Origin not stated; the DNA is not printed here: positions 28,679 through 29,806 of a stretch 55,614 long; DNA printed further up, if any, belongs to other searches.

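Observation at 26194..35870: Co-directional five-gene cluster that could form a trans-envelope machine: TPR/charged-helix scaffold, ExeA-like ATPase, SppA, IM-propeller protein, protease-propeller-Omp85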

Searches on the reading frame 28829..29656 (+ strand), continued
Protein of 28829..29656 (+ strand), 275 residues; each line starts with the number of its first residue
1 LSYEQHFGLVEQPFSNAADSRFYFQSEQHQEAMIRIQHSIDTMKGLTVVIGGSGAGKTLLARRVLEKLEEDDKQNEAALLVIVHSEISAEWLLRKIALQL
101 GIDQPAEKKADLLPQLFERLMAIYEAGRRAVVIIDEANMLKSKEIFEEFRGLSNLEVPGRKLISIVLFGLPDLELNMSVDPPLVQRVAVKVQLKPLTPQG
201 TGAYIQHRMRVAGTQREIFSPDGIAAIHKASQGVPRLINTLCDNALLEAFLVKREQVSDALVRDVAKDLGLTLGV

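Call 75: find_encoding_contigs(protein=P0156, flank=10000, max_places=1)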
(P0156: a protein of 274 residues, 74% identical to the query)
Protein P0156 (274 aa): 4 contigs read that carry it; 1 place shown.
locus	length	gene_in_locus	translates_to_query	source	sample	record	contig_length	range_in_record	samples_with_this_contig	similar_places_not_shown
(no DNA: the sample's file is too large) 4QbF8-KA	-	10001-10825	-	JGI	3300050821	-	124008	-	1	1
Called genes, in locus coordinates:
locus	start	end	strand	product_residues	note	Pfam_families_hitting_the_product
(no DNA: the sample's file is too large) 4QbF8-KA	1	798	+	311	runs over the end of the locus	PF00056:Ldh_1_N, PF02866:Ldh_1_C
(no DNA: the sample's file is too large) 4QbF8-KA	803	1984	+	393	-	PF08442:ATP-grasp_2, PF13549:ATP-grasp_5, PF24948:Citrate_synth_N, PF00549:Ligase_CoA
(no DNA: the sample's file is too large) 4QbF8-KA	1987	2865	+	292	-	PF02629:CoA_binding, PF13380:CoA_binding_2 (weak), PF13607:Succ_CoA_lig, PF00549:Ligase_CoA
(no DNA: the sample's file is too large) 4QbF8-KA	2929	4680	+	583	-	-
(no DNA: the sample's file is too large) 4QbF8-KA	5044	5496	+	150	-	PF13432:TPR_16 (faint)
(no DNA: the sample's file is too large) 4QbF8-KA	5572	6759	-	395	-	PF00285:Citrate_synt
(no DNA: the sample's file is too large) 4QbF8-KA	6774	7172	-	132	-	PF07238:PilZ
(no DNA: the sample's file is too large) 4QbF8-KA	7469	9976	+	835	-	PF00515:TPR_1 (faint), PF07719:TPR_2 (faint), PF12895:ANAPC3 (faint), PF13174:TPR_6 (faint), PF13176:TPR_7 (faint), PF13414:TPR_11, PF13432:TPR_16 (weak), PF14559:TPR_19 (weak), +8 more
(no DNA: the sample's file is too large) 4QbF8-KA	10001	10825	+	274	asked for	PF13604:AAA_30 (weak), PF00931:NB-ARC (faint), PF13401:AAA_22, PF09848:SLFN-g3_helicase (weak)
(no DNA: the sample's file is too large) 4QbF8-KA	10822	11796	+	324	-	PF25145:NfeD1b_N, PF01343:Peptidase_S49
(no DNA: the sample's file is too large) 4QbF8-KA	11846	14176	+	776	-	PF07676:PD40 (faint), PF26549:Tricorn_N (weak), PF26550:Tricorn_2nd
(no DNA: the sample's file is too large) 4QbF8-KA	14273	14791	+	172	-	PF02620:YceD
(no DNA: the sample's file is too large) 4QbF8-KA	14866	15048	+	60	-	PF01783:Ribosomal_L32p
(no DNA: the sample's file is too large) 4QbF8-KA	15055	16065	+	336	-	PF02504:FA_synthesis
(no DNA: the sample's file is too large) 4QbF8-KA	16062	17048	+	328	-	PF00108:Thiolase_N, PF08545:ACP_syn_III, PF08541:ACP_syn_III_C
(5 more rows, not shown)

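Call 81: find_related_loci(query=window:28829-29656:+, collection=metagenome_contigs, flank=10000)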
Query window:28829-29656:+ (275 aa) in metagenome_contigs; peptide patterns used: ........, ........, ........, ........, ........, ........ (x = any residue, [..] = any of these).
600 stretches matched a pattern (row limit reached: there are more); 408 encode a relative of the query (tblastn E <= 1e-3); the best 80 are kept; 80 distinct loci.
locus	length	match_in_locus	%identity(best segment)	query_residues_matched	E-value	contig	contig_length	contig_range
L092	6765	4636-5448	75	1-271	2e-142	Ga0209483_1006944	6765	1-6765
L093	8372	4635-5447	75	1-271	3e-142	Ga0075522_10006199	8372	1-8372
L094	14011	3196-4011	76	1-272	1e-141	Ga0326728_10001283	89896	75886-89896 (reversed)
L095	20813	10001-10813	74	1-271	1e-137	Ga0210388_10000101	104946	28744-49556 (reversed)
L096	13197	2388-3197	62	1-271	1e-116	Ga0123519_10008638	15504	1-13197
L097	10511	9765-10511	64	1-250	1e-110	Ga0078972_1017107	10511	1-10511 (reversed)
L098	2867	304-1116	59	1-271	5e-114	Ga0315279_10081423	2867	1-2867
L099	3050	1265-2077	59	1-271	3e-113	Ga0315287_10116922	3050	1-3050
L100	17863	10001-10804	58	2-271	3e-107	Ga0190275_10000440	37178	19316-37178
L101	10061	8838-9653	56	1-274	1e-106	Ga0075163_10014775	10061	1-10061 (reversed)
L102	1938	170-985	57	1-274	2e-112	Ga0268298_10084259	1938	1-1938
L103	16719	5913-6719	59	1-271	5e-106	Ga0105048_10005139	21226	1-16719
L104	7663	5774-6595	56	1-274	1e-105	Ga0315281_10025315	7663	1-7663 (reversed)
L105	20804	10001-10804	58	2-271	2e-105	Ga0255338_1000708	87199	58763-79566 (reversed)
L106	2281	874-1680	57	1-271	2e-110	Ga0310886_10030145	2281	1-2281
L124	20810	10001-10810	57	1-272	1e-103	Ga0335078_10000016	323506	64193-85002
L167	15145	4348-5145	56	1-268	1e-101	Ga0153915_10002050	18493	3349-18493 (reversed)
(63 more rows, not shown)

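Call 87: search_protein_families(library=pfam, proteins=[L167:5309-9280:+, L167:1864-4338:+, L096:3225-4043:+, L096:5603-6382:+, L096:112-2337:+], max_evalue=0.001)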
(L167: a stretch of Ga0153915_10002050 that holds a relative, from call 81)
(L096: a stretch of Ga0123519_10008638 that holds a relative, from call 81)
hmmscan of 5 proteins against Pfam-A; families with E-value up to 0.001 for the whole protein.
L167:5309-9280:+ (1323 aa): 3 families
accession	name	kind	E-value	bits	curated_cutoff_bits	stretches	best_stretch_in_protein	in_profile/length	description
PF04357.19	TamB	-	1.5e-56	192.7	22.4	1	966-1320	3-380/381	TamB, inner membrane protein subunit of TAM complex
PF05359.17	DUF748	-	2.1e-07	29.8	50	1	14-158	14-165/1037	Domain of Unknown Function (DUF748)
PF13116.12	YhdP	-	0.00075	17.9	46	0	907-1021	637-753/1224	YhdP protein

L167:1864-4338:+ (824 aa): 28 families (the best 25 are shown)
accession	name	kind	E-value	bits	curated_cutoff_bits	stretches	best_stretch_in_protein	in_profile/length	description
PF13428.12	TPR_14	-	6.6e-43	141.2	23.5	2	542-578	8-44/44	Tetratricopeptide repeat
PF14559.12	TPR_19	-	8.9e-35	119.3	25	1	15-68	1-54/68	Tetratricopeptide repeat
PF13414.12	TPR_11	-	2.1e-33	114.2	26.8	3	15-53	4-42/42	TPR repeat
PF07719.23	TPR_2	-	2.7e-31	105.5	27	0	259-288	5-34/34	Tetratricopeptide repeat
PF13432.12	TPR_16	-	1.5e-30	105.7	32.7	3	10-69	2-61/65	Tetratricopeptide repeat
PF13371.12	TPR_9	-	1.3e-26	92.8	35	1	180-233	8-61/73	Tetratricopeptide repeat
PF13181.12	TPR_8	-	8.5e-26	88.3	25.7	0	697-724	4-31/34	Tetratricopeptide repeat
PF00515.34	TPR_1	-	1e-23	82.6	27.8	0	695-722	2-29/34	Tetratricopeptide repeat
PF13431.12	TPR_17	-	2.1e-22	77.9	24.4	0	654-678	9-33/34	Tetratricopeptide repeat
PF13424.12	TPR_12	-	8.2e-21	74.4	30.1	0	700-761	9-74/77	Tetratricopeptide repeat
PF13176.12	TPR_7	-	8.7e-20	69.5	27.9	0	260-291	4-35/36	Tetratricopeptide repeat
PF13174.12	TPR_6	-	4.9e-19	68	26.3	0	41-69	2-30/33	Tetratricopeptide repeat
PF25064.1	ARM_TT21_5th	-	2.6e-12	47.5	27.8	0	16-67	12-63/117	TT21 fifth ARM repeats domain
PF24575.1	TPR_Slam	-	5.1e-10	40.2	35.2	0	10-62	52-104/104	Surface lipoprotein assembly modifier, N-terminal TPR repeats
PF01535.26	PPR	-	9.3e-10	38.5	25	0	61-87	2-28/31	PPR repeat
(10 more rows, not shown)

L096:3225-4043:+ (272 aa): 1 family
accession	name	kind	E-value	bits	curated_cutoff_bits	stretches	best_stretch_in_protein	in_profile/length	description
PF01734.28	Patatin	-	2.3e-34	119.7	27.7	1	6-162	2-190/191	Patatin-like phospholipase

L096:5603-6382:+ (259 aa): 2 families
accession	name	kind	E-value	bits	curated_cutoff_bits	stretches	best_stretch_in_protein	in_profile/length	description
PF00459.30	Inositol_P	-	2.6e-15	57.1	27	1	24-233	33-242/271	Inositol monophosphatase family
PF00316.25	FBPase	-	1.3e-08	35.1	34.8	1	23-108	49-131/191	Fructose-1-6-bisphosphatase, N-terminal domain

L096:112-2337:+ (741 aa): 30 families (the best 25 are shown)
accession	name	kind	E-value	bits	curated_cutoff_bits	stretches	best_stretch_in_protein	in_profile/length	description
PF14559.12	TPR_19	-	7.6e-44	148.3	25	2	113-169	1-57/68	Tetratricopeptide repeat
PF13428.12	TPR_14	-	1.9e-39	130.4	23.5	0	527-560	4-37/44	Tetratricopeptide repeat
PF07719.23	TPR_2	-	7.8e-38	125.9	27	2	527-557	4-34/34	Tetratricopeptide repeat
PF13414.12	TPR_11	-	6.3e-37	125.4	26.8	4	14-53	3-42/42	TPR repeat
PF13181.12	TPR_8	-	5.9e-34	113.8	25.7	1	526-557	3-34/34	Tetratricopeptide repeat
PF00515.34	TPR_1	-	4.4e-29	99.5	27.8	1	529-557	6-34/34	Tetratricopeptide repeat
PF13432.12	TPR_16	-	1.2e-28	99.6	32.7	1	108-165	2-59/65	Tetratricopeptide repeat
PF13174.12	TPR_6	-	1.5e-26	91.6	26.3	0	140-167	3-30/33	Tetratricopeptide repeat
PF13424.12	TPR_12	-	1.6e-25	89.5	30.1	1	110-167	10-75/77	Tetratricopeptide repeat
PF13431.12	TPR_17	-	4.7e-25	86.1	24.4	0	126-157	2-33/34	Tetratricopeptide repeat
PF13176.12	TPR_7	-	4.4e-22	76.7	27.9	1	526-557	1-32/36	Tetratricopeptide repeat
PF23914.1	TPR_CcmH_CycH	-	1.5e-18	67.5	42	1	345-398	100-153/158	Cytochrome c-type biogenesis protein H TPR domain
PF25064.1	ARM_TT21_5th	-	1.7e-18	67.5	27.8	0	336-401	6-70/117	TT21 fifth ARM repeats domain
PF12895.13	ANAPC3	-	2.9e-18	66.3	27.2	1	222-302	16-81/82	Anaphase-promoting complex, cyclosome, subunit 3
PF24575.1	TPR_Slam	-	8.6e-15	55.5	35.2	0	516-567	38-90/104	Surface lipoprotein assembly modifier, N-terminal TPR repeats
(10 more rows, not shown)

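Call 95: search_protein_families(library=pfam, proteins=[L105:14784-17933:+, L124:14810-17920:+, L124:14761-17028:+, L105:5244-6629:+, L124:5076-7223:+, L167:9573-11000:+, L167:175-1674:+], max_evalue=0.0001)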
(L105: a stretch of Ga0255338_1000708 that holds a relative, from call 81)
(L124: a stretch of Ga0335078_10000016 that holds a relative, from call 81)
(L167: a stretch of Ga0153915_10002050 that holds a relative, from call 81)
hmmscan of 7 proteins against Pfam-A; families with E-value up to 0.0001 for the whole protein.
L105:14784-17933:+ (1049 aa): 4 families
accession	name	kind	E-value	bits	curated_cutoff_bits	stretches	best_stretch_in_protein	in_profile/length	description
PF07244.20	POTRA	-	7.8e-58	193.6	21.3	5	138-209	6-79/79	Surface antigen variable number repeat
PF01103.29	Omp85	-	9.5e-31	107.9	24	1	803-1047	109-322/325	Omp85 superfamily domain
PF08479.16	POTRA_2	-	3.9e-13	49.5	24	0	137-198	5-66/76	POTRA domain, ShlB-type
PF08478.15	POTRA_1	-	7.1e-08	33.1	23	0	569-628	2-61/69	POTRA domain, FtsQ-type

L124:14810-17920:+ (1036 aa): 3 families
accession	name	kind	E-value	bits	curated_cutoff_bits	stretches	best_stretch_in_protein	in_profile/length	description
PF07244.20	POTRA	-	5.7e-56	187.6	21.3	4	485-562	2-79/79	Surface antigen variable number repeat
PF01103.29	Omp85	-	5.4e-27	95.6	24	1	666-1015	1-305/325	Omp85 superfamily domain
PF08479.16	POTRA_2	-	8e-17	61.3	24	0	486-543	3-60/76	POTRA domain, ShlB-type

L124:14761-17028:+ (755 aa): 0 families

L105:5244-6629:+ (461 aa): 5 families
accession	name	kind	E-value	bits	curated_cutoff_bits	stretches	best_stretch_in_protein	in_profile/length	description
PF02786.22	CPSase_L_D2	-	8.5e-77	257.9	19.8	1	116-322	2-209/211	Carbamoyl-phosphate synthase L chain, ATP binding domain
PF00289.28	Biotin_carb_N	-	7.7e-46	155.6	25.5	1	1-110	1-110/110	Biotin carboxylase, N-terminal domain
PF02785.25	Biotin_carb_C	-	3.2e-39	133.8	32.4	1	336-441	1-107/108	Biotin carboxylase C-terminal domain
PF07478.18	Dala_Dala_lig_C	-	2.2e-10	40.8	24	1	144-291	28-174/204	D-ala D-ala ligase C-terminus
PF02222.28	ATP-grasp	-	3.2e-10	40.4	27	1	137-292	15-162/179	ATP-grasp domain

L124:5076-7223:+ (715 aa): 0 families

L167:9573-11000:+ (475 aa): 0 families

L167:175-1674:+ (499 aa): 5 families
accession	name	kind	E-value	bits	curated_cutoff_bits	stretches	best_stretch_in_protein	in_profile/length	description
PF02786.22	CPSase_L_D2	-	1.6e-75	253.7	19.8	1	164-371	2-210/211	Carbamoyl-phosphate synthase L chain, ATP binding domain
PF00289.28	Biotin_carb_N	-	4e-46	156.5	25.5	1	49-157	1-109/110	Biotin carboxylase, N-terminal domain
PF02785.25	Biotin_carb_C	-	4.8e-41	139.7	32.4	1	384-490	1-108/108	Biotin carboxylase C-terminal domain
PF07478.18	Dala_Dala_lig_C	-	4e-09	36.7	24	1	190-339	26-174/204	D-ala D-ala ligase C-terminus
PF02222.28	ATP-grasp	-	9.7e-09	35.6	27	1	185-340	15-162/179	ATP-grasp domain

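Call 99: search_protein_families(library=ncbifam, proteins=[L105:6806-9976:+, L124:7261-9990:+, L167:1864-4338:+, L105:9995-10936:+, L105:10942-14859:+, L105:14784-17933:+, L086:7363-9894:+], max_evalue=1e-10)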
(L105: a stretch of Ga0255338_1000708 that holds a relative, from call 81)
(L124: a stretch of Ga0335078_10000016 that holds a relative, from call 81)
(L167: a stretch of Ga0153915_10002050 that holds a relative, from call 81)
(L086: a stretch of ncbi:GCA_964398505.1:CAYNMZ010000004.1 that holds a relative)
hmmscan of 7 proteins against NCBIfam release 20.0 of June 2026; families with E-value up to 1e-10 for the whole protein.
L105:6806-9976:+ (1056 aa): 6 families
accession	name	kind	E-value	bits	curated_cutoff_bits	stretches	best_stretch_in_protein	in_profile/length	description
NF052243.1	T4PFormProtSgmX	equivalog_domain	0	1526.2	1800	2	333-1056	294-1065/1065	type IV pili formation protein SgmX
NF040959.1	MamA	equivalog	1e-26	93.7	200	0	16-65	152-201/204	magnetosome protein MamA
TIGR02917.1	PEP_TPR_lipo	equivalog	2.7e-26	91.7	312.2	0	176-267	544-635/899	XrtA/PEP-CTERM system TPR-repeat protein PrsT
TIGR02521.1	type_IV_pilW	equivalog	6.3e-17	61.9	154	0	204-268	36-100/234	type IV pilus biogenesis/stability protein PilW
TIGR02795.1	tol_pal_ybgF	equivalog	2.6e-16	60.3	90.1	0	13-69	49-108/119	tol-pal system protein YbgF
NF002725.1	PRK02603.1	equivalog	1.8e-14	54.1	143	0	14-89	83-152/173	photosystem I assembly protein Ycf3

L124:7261-9990:+ (909 aa): 9 families
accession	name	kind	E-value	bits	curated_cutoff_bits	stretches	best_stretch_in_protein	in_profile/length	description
NF052243.1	T4PFormProtSgmX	equivalog_domain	9.8e-202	673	1800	2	43-506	1-460/1065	type IV pili formation protein SgmX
NF040959.1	MamA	equivalog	8.5e-27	93.9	200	0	753-864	66-171/204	magnetosome protein MamA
TIGR02917.1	PEP_TPR_lipo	equivalog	1.6e-24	85.9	312.2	0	56-215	510-663/899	XrtA/PEP-CTERM system TPR-repeat protein PrsT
TIGR02521.1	type_IV_pilW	equivalog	6.5e-20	71.7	154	0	753-857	94-194/234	type IV pilus biogenesis/stability protein PilW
TIGR02795.1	tol_pal_ybgF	equivalog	3.2e-16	60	90.1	0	55-111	49-108/119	tol-pal system protein YbgF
NF002725.1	PRK02603.1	equivalog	6.4e-16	58.8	143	0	223-328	54-153/173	photosystem I assembly protein Ycf3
TIGR02552.1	LcrH_SycD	equivalog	2.6e-14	53.1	104.8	0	800-872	58-129/136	SycD/LcrH family type III secretion system chaperone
NF033762.1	social_mot_Tgl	equivalog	6.6e-11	42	225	0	756-821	29-93/252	social motility TPR repeat lipoprotein Tgl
NF047507.1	TPR_BatC_Lepto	exception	8.3e-11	41.8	175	0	750-834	50-136/214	TPR repeat-containing protein BatC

L167:1864-4338:+ (824 aa): 11 families
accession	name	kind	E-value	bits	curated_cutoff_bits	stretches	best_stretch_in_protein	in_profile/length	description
NF052243.1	T4PFormProtSgmX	equivalog_domain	2e-213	711.7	1800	2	3-437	1-438/1065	type IV pili formation protein SgmX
NF040959.1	MamA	equivalog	3.1e-31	108.4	200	0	653-763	66-170/204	magnetosome protein MamA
TIGR02917.1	PEP_TPR_lipo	equivalog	6e-28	97.2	312.2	1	16-173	510-661/899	XrtA/PEP-CTERM system TPR-repeat protein PrsT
TIGR02521.1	type_IV_pilW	equivalog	8.1e-24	84.5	154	0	206-259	36-89/234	type IV pilus biogenesis/stability protein PilW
NF002725.1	PRK02603.1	equivalog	6.5e-19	68.6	143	0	16-92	83-153/173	photosystem I assembly protein Ycf3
TIGR02795.1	tol_pal_ybgF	equivalog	1.1e-16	61.5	90.1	0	15-71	49-108/119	tol-pal system protein YbgF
TIGR02552.1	LcrH_SycD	equivalog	1.5e-14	53.8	104.8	0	656-763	16-117/136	SycD/LcrH family type III secretion system chaperone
NF033762.1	social_mot_Tgl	equivalog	1.6e-14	53.9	225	0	656-722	29-94/252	social motility TPR repeat lipoprotein Tgl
NF033758.1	gliding_GltE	equivalog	1.3e-12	47.4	225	0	76-113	137-174/411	adventurous gliding motility TPR repeat lipoprotein GltE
NF052415.1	T3SS_chap_SctY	equivalog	4.5e-12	46.4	70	0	196-253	35-95/106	type III secretion apparatus assembly chaperone SctY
NF008757.0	PRK11788.1-5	equivalog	3e-11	43.1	363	0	12-119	187-292/388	lipopolysaccharide assembly protein LapB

L105:9995-10936:+ (313 aa): 1 family
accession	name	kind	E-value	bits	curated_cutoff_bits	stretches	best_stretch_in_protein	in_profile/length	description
TIGR03015.1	pepcterm_ATPase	hypoth_equivalog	8.4e-58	195.9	324.5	1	4-268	2-266/269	XrtA/PEP-CTERM system-associated ATPase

L105:10942-14859:+ (1305 aa): 1 family
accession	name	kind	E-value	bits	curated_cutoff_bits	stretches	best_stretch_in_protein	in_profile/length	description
NF047952.2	ATportTamB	equivalog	3e-17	61.8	825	0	878-1019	823-963/1240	autotransporter assembly complex protein TamB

L105:14784-17933:+ (1049 aa): 4 families
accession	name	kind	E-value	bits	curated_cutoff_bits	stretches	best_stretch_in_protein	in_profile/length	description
TIGR03303.1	OM_YaeT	equivalog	5e-91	306.2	297.15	2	444-1047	196-738/741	outer membrane protein assembly factor BamA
NF008287.0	PRK11067.1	subfamily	6.6e-29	100.8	1181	1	447-643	224-422/802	outer membrane protein assembly factor BamA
NF047950.2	ATportTamA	equivalog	2e-27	96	625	1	447-682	56-296/569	autotransporter assembly complex protein TamA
NF052279.1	lipo_TamL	exception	1.4e-15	56.8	400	0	863-916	563-616/747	translocation and assembly module lipoprotein TamL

L086:7363-9894:+ (843 aa): 7 families
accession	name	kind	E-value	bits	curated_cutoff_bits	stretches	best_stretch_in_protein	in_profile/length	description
NF040959.1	MamA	equivalog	1.6e-27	96.3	200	0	116-167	151-202/204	magnetosome protein MamA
NF052243.1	T4PFormProtSgmX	equivalog_domain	2e-25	89.3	1800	1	111-471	10-337/1065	type IV pili formation protein SgmX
TIGR02917.1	PEP_TPR_lipo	equivalog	1.9e-24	85.7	312.2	0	216-423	435-638/899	XrtA/PEP-CTERM system TPR-repeat protein PrsT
TIGR02521.1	type_IV_pilW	equivalog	9e-22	77.8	154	0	93-164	20-91/234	type IV pilus biogenesis/stability protein PilW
TIGR02552.1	LcrH_SycD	equivalog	4.1e-16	58.9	104.8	0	244-359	18-133/136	SycD/LcrH family type III secretion system chaperone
NF052415.1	T3SS_chap_SctY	equivalog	2e-12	47.5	70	0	1-60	1-60/106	type III secretion apparatus assembly chaperone SctY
NF002725.1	PRK02603.1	equivalog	1.9e-11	44.3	143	0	116-166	47-100/173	photosystem I assembly protein Ycf3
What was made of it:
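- On SgmX/Bd2492 TPR family (g1): Myxococcota proteins score 673-1526 bits (call 99). g1 is therefore a distant family member, not an equivalog.
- On PEP-CTERM-associated ATPase TIGR03015 (g2): The Myxococcota orthologue scores the same, 195.9 bits (call 99).
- Closest known: sgmX operon of Myxococcus xanthus. Same: In Myxococcota it is followed by an ATPase 55-59% identical to g2 (calls 81, 99).
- The Myxococcota proteins score 673-1526 bits on NF052243 (call 99).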
